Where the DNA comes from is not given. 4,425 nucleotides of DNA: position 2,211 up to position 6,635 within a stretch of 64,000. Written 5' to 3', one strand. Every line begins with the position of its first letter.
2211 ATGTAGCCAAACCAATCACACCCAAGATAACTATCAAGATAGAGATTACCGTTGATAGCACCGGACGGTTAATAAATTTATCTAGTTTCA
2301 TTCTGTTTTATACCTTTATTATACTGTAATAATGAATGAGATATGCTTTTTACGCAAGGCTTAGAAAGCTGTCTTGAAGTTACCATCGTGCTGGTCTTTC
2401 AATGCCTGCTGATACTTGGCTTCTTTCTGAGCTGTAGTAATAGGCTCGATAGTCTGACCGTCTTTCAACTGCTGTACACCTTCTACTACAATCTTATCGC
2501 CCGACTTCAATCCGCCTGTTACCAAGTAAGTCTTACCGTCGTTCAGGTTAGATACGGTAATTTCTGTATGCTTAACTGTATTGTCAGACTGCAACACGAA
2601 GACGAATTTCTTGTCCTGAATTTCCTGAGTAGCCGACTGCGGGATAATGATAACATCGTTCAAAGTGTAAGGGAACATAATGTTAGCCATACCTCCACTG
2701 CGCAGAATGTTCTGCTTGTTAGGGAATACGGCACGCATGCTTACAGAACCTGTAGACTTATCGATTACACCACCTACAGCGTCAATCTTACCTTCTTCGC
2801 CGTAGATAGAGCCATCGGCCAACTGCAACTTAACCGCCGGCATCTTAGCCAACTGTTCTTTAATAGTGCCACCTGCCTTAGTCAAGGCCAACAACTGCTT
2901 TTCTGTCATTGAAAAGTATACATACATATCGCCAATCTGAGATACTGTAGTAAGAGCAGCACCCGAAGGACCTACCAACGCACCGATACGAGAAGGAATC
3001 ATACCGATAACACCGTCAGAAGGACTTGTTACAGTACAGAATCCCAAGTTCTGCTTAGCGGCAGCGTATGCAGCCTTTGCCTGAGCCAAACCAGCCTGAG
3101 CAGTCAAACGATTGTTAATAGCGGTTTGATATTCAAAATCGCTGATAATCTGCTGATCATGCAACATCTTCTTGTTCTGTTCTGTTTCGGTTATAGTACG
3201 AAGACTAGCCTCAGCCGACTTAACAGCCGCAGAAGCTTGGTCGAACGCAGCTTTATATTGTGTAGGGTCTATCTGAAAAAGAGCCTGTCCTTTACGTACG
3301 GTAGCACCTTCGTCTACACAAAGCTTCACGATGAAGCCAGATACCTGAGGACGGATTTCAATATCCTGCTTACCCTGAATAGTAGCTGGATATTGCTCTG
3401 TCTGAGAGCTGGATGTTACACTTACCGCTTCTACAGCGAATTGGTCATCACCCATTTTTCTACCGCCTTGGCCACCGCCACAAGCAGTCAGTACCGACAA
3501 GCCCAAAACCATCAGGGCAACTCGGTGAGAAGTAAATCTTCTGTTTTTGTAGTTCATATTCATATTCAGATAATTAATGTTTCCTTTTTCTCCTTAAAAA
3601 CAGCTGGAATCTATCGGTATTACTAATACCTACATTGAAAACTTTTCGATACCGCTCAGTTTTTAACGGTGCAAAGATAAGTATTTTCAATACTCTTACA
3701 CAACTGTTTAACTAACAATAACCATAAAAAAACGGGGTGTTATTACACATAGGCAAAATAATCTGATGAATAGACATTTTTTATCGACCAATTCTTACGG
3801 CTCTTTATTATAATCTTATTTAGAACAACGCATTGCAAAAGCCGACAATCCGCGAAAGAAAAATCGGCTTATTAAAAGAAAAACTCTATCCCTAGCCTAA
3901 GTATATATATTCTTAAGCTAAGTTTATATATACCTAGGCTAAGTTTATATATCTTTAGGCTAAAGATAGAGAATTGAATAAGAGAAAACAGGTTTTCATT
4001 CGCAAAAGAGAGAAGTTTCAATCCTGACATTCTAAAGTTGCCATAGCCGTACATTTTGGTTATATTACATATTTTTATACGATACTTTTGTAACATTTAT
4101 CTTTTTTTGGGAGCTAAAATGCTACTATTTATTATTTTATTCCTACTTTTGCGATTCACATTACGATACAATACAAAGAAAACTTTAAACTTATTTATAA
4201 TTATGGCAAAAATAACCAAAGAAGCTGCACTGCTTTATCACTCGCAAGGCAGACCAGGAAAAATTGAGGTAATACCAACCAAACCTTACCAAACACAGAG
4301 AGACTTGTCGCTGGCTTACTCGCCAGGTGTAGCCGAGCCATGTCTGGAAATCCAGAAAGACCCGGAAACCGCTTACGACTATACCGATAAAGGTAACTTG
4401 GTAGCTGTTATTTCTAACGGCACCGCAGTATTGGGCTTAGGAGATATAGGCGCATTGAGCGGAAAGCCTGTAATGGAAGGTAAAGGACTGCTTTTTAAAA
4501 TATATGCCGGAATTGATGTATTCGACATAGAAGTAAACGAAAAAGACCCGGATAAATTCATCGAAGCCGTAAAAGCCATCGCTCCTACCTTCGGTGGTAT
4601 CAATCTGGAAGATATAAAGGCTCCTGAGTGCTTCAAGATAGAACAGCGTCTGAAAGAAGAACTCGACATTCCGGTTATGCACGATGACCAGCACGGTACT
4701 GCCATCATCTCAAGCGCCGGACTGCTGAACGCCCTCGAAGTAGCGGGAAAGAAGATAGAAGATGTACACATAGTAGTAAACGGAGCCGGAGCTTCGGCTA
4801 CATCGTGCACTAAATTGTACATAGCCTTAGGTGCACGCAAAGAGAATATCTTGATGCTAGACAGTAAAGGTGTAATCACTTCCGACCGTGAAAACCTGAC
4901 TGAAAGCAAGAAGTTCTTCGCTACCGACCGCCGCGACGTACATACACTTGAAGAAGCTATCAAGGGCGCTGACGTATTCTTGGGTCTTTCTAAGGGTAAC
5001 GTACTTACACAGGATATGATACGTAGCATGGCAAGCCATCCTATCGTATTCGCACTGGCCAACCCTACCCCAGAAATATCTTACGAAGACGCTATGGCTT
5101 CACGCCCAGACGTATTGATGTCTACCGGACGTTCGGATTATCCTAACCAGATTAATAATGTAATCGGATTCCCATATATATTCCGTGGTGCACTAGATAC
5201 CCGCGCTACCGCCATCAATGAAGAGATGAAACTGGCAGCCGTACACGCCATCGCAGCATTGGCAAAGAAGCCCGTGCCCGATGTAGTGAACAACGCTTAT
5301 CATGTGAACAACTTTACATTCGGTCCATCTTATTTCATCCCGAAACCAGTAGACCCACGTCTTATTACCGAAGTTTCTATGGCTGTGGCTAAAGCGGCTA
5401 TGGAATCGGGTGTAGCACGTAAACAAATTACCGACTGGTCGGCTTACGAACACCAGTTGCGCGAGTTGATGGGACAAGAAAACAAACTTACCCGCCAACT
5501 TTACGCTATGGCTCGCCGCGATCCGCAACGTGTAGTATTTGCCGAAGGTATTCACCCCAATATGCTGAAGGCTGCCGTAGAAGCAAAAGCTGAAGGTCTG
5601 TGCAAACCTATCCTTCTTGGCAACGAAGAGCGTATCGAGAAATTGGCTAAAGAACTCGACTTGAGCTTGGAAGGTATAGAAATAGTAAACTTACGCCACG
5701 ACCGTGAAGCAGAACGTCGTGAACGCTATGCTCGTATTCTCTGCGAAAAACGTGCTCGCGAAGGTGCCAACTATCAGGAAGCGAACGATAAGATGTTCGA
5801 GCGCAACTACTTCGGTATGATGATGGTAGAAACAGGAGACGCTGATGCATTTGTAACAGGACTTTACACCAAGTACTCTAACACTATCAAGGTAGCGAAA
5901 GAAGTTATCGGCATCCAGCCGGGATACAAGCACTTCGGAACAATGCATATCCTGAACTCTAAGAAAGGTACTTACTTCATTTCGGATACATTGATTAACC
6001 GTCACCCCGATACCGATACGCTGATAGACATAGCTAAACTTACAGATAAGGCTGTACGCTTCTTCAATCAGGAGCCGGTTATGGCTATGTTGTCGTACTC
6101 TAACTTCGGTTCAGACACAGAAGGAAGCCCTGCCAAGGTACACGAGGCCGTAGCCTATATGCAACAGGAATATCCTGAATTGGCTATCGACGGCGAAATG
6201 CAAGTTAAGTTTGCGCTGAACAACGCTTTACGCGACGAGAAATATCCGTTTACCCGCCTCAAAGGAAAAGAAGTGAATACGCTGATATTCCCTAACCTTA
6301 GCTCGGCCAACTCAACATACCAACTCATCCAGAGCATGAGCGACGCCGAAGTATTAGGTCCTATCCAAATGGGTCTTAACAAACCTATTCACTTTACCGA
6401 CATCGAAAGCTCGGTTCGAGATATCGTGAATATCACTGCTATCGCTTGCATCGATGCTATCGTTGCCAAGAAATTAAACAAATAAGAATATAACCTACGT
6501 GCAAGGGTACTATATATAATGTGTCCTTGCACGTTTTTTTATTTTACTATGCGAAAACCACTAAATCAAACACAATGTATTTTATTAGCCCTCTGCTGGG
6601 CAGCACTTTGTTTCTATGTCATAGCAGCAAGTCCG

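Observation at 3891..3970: Dispersed ~90-bp cassette of 22-bp tandem repeats present in two distant intergenic regions (second copy at 42200-42292, just upstream of the PUL)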

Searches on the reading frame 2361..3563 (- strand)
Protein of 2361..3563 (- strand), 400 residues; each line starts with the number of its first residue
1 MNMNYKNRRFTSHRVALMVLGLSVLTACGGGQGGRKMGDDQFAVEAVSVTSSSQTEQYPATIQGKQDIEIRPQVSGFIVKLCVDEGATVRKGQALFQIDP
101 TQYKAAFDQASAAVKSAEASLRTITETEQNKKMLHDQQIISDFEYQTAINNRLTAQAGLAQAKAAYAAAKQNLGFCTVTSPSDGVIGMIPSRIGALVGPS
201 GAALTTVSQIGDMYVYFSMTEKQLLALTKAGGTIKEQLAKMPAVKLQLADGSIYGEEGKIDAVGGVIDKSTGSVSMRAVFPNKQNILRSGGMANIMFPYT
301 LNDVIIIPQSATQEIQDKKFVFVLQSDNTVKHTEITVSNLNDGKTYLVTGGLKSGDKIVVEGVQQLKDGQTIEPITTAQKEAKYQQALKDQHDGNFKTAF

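Call 13: search_protein_families(library=pfam, proteins=[window:2361-3563:-])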
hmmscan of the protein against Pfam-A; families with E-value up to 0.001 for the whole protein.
window:2361-3563:- (400 aa): 4 families
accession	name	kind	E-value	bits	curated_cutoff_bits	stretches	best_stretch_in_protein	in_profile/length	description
PF16576.10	HlyD_D23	-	1.8e-16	60.5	30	1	66-291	18-212/214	Barrel-sandwich domain of CusB or HlyD membrane-fusion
PF13437.12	HlyD_3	-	1.1e-08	36.2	22.2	1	177-287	1-103/106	HlyD family secretion protein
PF13533.13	Biotin_lipoyl_2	-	3.1e-06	27.3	29.8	1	69-99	2-32/32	Biotin-lipoyl like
PF00364.28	Biotin_lipoyl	-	0.00039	20.6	22.1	0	65-98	40-73/73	Biotin-requiring enzyme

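Call 15: find_encoding_contigs(protein=window:2361-3563:-, flank=3000, max_places=10)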
Protein window:2361-3563:- (400 aa): 21 contigs read that carry it; 10 places shown.
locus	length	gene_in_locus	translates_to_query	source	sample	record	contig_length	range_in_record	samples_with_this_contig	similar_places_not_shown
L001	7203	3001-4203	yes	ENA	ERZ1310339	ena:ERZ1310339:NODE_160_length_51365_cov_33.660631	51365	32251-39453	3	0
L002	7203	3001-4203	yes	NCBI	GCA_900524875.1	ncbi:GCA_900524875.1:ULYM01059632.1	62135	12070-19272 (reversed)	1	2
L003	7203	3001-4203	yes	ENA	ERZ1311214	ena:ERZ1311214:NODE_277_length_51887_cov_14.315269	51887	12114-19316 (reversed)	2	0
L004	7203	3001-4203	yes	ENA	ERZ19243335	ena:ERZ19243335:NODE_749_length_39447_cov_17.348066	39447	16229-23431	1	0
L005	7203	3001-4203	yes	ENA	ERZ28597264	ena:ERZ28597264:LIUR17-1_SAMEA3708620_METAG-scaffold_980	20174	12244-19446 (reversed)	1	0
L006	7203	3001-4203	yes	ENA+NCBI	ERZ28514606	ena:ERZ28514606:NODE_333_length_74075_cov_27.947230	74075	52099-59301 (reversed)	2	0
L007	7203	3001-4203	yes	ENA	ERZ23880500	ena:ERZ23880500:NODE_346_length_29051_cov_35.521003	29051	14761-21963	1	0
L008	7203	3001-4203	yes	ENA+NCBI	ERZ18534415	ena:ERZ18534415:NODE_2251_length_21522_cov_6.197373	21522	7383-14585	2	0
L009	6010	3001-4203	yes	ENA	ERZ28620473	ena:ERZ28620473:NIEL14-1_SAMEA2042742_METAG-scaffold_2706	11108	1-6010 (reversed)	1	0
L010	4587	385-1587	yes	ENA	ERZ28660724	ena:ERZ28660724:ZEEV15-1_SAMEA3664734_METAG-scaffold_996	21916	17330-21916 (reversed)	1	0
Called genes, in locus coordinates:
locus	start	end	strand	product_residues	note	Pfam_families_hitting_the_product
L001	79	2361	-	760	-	PF00390:malic, PF03949:Malic_M, PF01515:PTA_PTB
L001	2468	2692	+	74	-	-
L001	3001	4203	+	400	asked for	PF25919:BSH_CusB (faint), PF25917:BSH_RND, PF25944:Beta-barrel_RND, PF25967:RND-MFP_C, PF25989:YknX_C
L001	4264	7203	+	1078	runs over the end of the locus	PF00873:ACR_tran, PF03176:MMPL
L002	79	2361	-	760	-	PF00390:malic, PF03949:Malic_M, PF01515:PTA_PTB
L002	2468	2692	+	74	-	-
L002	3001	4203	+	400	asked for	PF25919:BSH_CusB (faint), PF25917:BSH_RND, PF25944:Beta-barrel_RND, PF25967:RND-MFP_C, PF25989:YknX_C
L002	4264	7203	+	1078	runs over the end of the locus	PF00873:ACR_tran, PF03176:MMPL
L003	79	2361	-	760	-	PF00390:malic, PF03949:Malic_M, PF01515:PTA_PTB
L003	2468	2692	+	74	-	-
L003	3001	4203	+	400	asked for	PF25919:BSH_CusB (faint), PF25917:BSH_RND, PF25944:Beta-barrel_RND, PF25967:RND-MFP_C, PF25989:YknX_C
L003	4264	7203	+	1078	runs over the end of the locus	PF00873:ACR_tran, PF03176:MMPL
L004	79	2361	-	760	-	PF00390:malic, PF03949:Malic_M, PF01515:PTA_PTB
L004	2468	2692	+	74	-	-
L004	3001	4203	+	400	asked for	PF25919:BSH_CusB (faint), PF25917:BSH_RND, PF25944:Beta-barrel_RND, PF25967:RND-MFP_C, PF25989:YknX_C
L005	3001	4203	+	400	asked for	PF25919:BSH_CusB (faint), PF25917:BSH_RND, PF25944:Beta-barrel_RND, PF25967:RND-MFP_C, PF25989:YknX_C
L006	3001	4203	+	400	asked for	PF25919:BSH_CusB (faint), PF25917:BSH_RND, PF25944:Beta-barrel_RND, PF25967:RND-MFP_C, PF25989:YknX_C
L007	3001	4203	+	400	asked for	PF25919:BSH_CusB (faint), PF25917:BSH_RND, PF25944:Beta-barrel_RND, PF25967:RND-MFP_C, PF25989:YknX_C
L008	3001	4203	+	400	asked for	PF25919:BSH_CusB (faint), PF25917:BSH_RND, PF25944:Beta-barrel_RND, PF25967:RND-MFP_C, PF25989:YknX_C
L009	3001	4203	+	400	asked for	PF25919:BSH_CusB (faint), PF25917:BSH_RND, PF25944:Beta-barrel_RND, PF25967:RND-MFP_C, PF25989:YknX_C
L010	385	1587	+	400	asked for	PF25919:BSH_CusB (faint), PF25917:BSH_RND, PF25944:Beta-barrel_RND, PF25967:RND-MFP_C, PF25989:YknX_C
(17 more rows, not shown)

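Call 35: find_homologous_proteins(query=window:2361-3563:-, max_evalue=1e-80)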
Query window:2361-3563:- (400 aa): 5311 proteins with E <= 1e-80 among 8000 candidates; the best 120 are listed.
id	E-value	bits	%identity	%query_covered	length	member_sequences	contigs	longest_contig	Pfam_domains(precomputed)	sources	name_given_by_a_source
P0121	3.1e-254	861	100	100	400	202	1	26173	PF25989.1,PF25967.1,PF25919.1,PF25917.1,PF25944.1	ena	-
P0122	3.0e-227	772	88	100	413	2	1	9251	PF25989.1,PF25967.1,PF25919.1,PF25917.1,PF25944.1,PF25975.1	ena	-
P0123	1.2e-226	770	96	96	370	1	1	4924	PF25989.1,PF25967.1,PF25919.1,PF25917.1,PF25944.1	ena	-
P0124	2.1e-223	759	87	100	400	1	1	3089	PF25989.1,PF25967.1,PF25919.1,PF25917.1,PF25944.1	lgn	-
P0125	2.5e-222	756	87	100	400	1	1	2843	PF25989.1,PF25967.1,PF25919.1,PF25917.1,PF25944.1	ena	-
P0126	6.0e-219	745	85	100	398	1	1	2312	PF25989.1,PF25967.1,PF25919.1,PF25917.1,PF25944.1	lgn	-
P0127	2.4e-218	743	85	100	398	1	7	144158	PF25989.1,PF25967.1,PF25919.1,PF25917.1,PF25944.1,PF25975.1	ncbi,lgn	-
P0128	4.9e-207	705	82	97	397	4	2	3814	PF25876.1,PF25989.1,PF25967.1,PF25919.1,PF25917.1,PF25944.1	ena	-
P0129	5.1e-207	705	80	100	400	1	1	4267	PF25973.1,PF25989.1,PF25967.1,PF25919.1,PF25917.1,PF25944.1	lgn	-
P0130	7.6e-207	705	81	100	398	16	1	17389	PF25876.1,PF25989.1,PF25967.1,PF25919.1,PF25917.1,PF25944.1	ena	-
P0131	2.9e-206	703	80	100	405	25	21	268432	PF25876.1,PF25989.1,PF25967.1,PF25919.1,PF25917.1,PF25944.1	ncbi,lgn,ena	-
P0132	5.2e-206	702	80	100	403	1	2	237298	PF25876.1,PF25989.1,PF25967.1,PF25919.1,PF25917.1,PF25944.1,PF25975.1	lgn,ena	-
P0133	7.3e-206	702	80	100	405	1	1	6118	PF25876.1,PF25989.1,PF25967.1,PF25919.1,PF25917.1,PF25944.1,PF25975.1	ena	-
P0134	1.1e-205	701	80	100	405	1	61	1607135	PF25876.1,PF25989.1,PF25967.1,PF25919.1,PF25917.1,PF25944.1,PF25975.1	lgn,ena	-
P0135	2.8e-205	700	80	100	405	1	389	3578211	PF25876.1,PF25989.1,PF25967.1,PF25919.1,PF25917.1,PF25944.1,PF25975.1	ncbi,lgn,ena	-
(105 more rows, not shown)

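Call 36: find_encoding_contigs(protein=P0122, flank=3500, max_places=2)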
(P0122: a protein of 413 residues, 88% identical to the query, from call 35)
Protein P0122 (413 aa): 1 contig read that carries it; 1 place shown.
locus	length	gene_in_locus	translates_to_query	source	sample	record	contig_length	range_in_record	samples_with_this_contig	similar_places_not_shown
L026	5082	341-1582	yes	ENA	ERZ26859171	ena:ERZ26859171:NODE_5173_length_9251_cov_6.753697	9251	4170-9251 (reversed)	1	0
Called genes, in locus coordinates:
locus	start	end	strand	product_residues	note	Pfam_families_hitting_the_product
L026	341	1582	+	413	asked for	PF25919:BSH_CusB (faint), PF25917:BSH_RND, PF25944:Beta-barrel_RND, PF25967:RND-MFP_C, PF25975:CzcB_C (weak), PF25989:YknX_C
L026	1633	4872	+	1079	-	PF00873:ACR_tran, PF03176:MMPL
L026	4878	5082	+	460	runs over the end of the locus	PF02321:OEP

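Call 37: find_encoding_contigs(protein=P0127, flank=3500, max_places=3)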
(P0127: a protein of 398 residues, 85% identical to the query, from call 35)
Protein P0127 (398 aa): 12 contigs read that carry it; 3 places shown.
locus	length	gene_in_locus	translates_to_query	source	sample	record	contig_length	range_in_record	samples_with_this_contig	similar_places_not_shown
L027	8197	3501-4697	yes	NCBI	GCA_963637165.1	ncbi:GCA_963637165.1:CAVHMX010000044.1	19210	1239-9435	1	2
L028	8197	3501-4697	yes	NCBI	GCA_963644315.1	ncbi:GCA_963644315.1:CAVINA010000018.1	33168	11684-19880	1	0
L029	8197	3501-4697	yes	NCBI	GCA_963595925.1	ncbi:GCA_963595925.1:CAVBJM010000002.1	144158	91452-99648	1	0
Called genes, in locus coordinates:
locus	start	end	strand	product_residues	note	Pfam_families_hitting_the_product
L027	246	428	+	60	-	-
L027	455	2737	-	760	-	PF00390:malic, PF03949:Malic_M, PF01515:PTA_PTB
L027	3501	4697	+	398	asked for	PF25919:BSH_CusB (faint), PF25917:BSH_RND, PF25944:Beta-barrel_RND, PF25967:RND-MFP_C, PF25975:CzcB_C (faint), PF25989:YknX_C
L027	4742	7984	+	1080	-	PF00873:ACR_tran, PF03176:MMPL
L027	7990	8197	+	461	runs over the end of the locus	PF02321:OEP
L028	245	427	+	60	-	-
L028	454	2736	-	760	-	PF00390:malic, PF03949:Malic_M, PF01515:PTA_PTB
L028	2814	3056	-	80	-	-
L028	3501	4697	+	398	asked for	PF25919:BSH_CusB (faint), PF25917:BSH_RND, PF25944:Beta-barrel_RND, PF25967:RND-MFP_C, PF25975:CzcB_C (faint), PF25989:YknX_C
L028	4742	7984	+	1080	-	PF00873:ACR_tran, PF03176:MMPL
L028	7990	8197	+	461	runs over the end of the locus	PF02321:OEP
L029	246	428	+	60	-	-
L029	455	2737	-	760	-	PF00390:malic, PF03949:Malic_M, PF01515:PTA_PTB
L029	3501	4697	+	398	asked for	PF25919:BSH_CusB (faint), PF25917:BSH_RND, PF25944:Beta-barrel_RND, PF25967:RND-MFP_C, PF25975:CzcB_C (faint), PF25989:YknX_C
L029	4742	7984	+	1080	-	PF00873:ACR_tran, PF03176:MMPL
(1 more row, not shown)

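Call 38: find_encoding_contigs(protein=P0135, flank=3500, max_places=3)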
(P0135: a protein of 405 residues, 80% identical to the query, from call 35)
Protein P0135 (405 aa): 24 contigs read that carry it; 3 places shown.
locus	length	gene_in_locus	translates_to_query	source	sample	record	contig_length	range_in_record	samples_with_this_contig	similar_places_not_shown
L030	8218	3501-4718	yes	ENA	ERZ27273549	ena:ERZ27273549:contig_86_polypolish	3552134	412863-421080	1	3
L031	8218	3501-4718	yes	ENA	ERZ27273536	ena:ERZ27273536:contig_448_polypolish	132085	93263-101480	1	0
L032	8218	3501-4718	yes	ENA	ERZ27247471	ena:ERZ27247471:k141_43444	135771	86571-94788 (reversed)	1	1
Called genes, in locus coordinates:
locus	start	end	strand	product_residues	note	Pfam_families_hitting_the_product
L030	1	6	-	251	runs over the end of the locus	PF00977:His_biosynth, PF01207:Dus (faint), PF05690:ThiG (faint), PF02581:TMP-TENI (faint), PF03060:NMO (faint)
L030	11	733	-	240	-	PF00977:His_biosynth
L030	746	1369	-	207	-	PF07685:GATase_3, PF00117:GATase, PF01174:SNO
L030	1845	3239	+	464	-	PF03023:MurJ, PF01554:MatE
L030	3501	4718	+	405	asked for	PF25919:BSH_CusB (faint), PF25975:CzcB_C (faint), PF25917:BSH_RND, PF25876:HH_MFP_RND (faint), PF25944:Beta-barrel_RND, PF25967:RND-MFP_C, PF25989:YknX_C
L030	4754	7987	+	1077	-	PF00873:ACR_tran, PF03176:MMPL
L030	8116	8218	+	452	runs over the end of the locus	PF02321:OEP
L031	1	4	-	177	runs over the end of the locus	PF00977:His_biosynth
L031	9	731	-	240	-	PF00977:His_biosynth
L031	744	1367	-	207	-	PF07685:GATase_3, PF00117:GATase, PF01174:SNO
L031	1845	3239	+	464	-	PF03023:MurJ, PF01554:MatE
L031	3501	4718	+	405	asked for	PF25919:BSH_CusB (faint), PF25975:CzcB_C (faint), PF25917:BSH_RND, PF25876:HH_MFP_RND (faint), PF25944:Beta-barrel_RND, PF25967:RND-MFP_C, PF25989:YknX_C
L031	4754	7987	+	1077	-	PF00873:ACR_tran, PF03176:MMPL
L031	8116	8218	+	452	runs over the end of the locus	PF02321:OEP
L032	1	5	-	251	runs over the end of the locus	PF00977:His_biosynth, PF01207:Dus (faint), PF05690:ThiG (faint), PF02581:TMP-TENI (faint), PF03060:NMO (faint)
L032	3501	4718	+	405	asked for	PF25919:BSH_CusB (faint), PF25975:CzcB_C (faint), PF25917:BSH_RND, PF25876:HH_MFP_RND (faint), PF25944:Beta-barrel_RND, PF25967:RND-MFP_C, PF25989:YknX_C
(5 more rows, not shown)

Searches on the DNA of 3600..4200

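Call 9: search_rna_families(source=window, start=3600, end=4200, threshold=evalue, max_evalue=10)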
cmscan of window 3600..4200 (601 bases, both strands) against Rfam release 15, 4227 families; matches with E-value up to 10: 17.
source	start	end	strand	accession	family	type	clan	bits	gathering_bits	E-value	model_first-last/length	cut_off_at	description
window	3885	3970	+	RF04161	mir-3688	Gene; miRNA;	-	27.1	84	0.0028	1-88/88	no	mir-3688 microRNA precursor family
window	3877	3976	-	RF04158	mir-568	Gene; miRNA;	-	25.4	75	0.072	1-93/93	no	mir-568 microRNA precursor family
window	3885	3970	-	RF04161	mir-3688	Gene; miRNA;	-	25.1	84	0.01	1-88/88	no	mir-3688 microRNA precursor family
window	3886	3967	-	RF04154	mir-1277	Gene; miRNA;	-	22.8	81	0.11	1-78/78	no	mir-1277 microRNA precursor family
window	3887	3968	-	RF04156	MIR2670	Gene; miRNA;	-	22.3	117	0.02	1-200/200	no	MIR2670 microRNA precursor family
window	3890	3946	+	RF04154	mir-1277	Gene; miRNA;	-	21.7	81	0.21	1-78/78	no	mir-1277 microRNA precursor family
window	3893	3997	+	RF04323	Pestivirus-3UTR-SLIV-SLII-BVDV-1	Gene; sRNA;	CL00151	20.9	90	6.2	1-128/128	no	Pestivirus 3' UTR SLIV and SLII bovine viral diarrhea virus (BVDV-1)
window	3893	3939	-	RF04127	MIR8007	Gene; miRNA;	-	20.5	195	0.16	1-226/226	no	MIR8007 microRNA precursor family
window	3893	3961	+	RF04238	mir-4012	Gene; miRNA;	-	20.5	80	0.25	1-63/63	no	mir-4012 microRNA precursor family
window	3882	3973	-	RF04112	MIR5512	Gene; miRNA;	-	20.5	139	0.37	1-132/132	no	MIR5512 microRNA precursor family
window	3879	3956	-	RF03616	MIR1888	Gene; miRNA;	-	19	72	0.75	1-101/101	no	MIR1888 microRNA precursor family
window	3892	3942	-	RF04205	MIR2606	Gene; miRNA;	-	18.4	139.7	6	1-165/165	no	MIR2606 microRNA precursor family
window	3623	3709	-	RF03081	DUF805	Cis-reg;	CL00115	16.6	51.1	2.6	1-68/68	no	DUF805 RNA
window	4015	4032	-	RF01322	CRISPR-DR9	Gene; CRISPR;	-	14.6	45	3.8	1-37/37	no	CRISPR RNA direct repeat element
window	3881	3975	-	RF01582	RUF4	Gene; sRNA;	-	14.5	55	3.1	7-120/277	no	RNA of unknown function RUF4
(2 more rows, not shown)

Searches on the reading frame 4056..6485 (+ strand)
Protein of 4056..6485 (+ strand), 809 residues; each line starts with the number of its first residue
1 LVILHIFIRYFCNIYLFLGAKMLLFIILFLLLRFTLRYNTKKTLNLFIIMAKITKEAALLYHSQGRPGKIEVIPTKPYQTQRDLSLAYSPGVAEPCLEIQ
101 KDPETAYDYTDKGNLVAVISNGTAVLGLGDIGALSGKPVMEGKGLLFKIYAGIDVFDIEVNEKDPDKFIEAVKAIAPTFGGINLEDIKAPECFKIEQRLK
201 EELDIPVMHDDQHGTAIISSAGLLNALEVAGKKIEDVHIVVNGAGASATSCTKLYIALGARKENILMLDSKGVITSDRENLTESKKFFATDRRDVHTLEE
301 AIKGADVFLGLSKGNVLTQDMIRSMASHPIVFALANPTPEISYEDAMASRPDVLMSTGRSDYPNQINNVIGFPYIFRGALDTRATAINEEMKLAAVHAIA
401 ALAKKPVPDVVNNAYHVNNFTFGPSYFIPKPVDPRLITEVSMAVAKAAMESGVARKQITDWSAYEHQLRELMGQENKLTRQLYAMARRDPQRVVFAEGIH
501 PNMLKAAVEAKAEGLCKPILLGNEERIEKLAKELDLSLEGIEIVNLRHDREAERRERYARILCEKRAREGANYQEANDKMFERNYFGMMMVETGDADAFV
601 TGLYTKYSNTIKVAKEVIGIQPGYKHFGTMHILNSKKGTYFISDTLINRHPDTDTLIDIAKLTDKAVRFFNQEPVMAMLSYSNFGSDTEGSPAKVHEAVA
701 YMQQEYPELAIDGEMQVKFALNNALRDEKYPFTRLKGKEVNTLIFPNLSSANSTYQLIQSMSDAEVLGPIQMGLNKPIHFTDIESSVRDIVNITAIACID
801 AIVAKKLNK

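Call 13: search_protein_families(library=pfam, proteins=[window:4056-6485:+])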
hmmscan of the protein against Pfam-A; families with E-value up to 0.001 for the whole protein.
window:4056-6485:+ (809 aa): 3 families
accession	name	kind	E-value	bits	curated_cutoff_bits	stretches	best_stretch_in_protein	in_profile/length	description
PF01515.24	PTA_PTB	-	1.5e-82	278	24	1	479-798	3-319/319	Phosphate acetyl/butaryl transferase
PF00390.24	malic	-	7.9e-33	114.2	23.1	1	68-200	2-182/182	Malic enzyme, N-terminal domain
PF03949.21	Malic_M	-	9.8e-25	87.7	23.5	1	214-405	3-227/258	Malic enzyme, NAD binding domain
